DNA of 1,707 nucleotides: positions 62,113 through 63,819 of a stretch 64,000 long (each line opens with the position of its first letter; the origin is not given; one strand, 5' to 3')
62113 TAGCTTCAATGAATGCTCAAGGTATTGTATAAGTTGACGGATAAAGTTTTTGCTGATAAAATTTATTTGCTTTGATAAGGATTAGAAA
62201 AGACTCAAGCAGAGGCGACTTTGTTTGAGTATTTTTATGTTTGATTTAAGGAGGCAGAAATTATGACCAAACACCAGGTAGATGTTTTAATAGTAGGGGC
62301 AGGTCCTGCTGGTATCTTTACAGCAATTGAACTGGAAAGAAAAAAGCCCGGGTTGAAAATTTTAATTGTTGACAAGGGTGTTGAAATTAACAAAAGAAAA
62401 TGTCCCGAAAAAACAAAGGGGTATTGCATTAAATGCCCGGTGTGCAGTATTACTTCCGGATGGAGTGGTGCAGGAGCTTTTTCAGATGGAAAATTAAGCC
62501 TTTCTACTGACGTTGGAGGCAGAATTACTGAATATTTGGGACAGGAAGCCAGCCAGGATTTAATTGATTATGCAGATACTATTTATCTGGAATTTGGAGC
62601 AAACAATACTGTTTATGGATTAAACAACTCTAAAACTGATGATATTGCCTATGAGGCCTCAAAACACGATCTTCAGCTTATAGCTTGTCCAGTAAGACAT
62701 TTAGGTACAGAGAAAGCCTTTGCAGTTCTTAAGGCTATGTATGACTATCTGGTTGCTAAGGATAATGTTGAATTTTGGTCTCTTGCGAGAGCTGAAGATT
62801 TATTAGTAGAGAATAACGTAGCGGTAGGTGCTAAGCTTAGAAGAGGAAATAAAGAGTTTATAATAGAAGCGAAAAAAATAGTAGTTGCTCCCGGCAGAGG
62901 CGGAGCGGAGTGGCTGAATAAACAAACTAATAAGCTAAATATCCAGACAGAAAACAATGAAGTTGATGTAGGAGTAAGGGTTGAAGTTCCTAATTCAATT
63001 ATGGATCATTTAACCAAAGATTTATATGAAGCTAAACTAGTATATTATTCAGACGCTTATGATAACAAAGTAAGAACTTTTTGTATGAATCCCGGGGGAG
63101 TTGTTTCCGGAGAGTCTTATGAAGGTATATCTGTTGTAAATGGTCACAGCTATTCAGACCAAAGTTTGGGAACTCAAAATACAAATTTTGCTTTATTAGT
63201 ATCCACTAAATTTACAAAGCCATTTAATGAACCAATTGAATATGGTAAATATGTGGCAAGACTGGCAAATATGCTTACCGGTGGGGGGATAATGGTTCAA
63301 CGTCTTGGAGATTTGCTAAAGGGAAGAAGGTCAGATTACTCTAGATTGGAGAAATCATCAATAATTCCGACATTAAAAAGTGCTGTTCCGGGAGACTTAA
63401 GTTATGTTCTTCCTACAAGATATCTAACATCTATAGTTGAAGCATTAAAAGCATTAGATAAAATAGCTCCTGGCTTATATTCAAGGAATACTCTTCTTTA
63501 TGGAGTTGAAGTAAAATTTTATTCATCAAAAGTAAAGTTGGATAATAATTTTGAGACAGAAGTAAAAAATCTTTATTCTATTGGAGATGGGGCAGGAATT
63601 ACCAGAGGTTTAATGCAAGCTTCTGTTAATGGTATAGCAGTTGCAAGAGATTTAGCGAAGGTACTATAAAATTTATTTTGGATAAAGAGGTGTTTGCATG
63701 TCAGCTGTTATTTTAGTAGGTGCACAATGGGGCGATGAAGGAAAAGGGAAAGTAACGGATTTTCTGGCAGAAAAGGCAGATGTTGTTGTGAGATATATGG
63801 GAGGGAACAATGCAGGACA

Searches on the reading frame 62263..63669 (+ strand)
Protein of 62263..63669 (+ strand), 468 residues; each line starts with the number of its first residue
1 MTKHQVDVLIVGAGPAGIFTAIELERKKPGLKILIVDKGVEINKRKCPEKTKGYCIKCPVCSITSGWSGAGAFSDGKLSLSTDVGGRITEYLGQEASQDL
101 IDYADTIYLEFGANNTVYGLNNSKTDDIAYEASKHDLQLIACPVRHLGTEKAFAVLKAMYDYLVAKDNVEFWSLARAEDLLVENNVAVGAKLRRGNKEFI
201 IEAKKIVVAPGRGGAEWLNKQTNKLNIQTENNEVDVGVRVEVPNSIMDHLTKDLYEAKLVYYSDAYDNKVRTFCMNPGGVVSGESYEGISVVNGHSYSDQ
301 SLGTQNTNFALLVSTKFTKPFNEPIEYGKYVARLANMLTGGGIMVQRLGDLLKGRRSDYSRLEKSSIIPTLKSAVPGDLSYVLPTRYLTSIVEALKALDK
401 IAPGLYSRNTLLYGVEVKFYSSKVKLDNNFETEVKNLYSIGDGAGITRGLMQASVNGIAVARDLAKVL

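Call 32: find_encoding_contigs(protein=window:62263-63669:+, flank=10000, max_places=6)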
Protein window:62263-63669:+ (468 aa): no gene with exactly this product is on record in the collection.
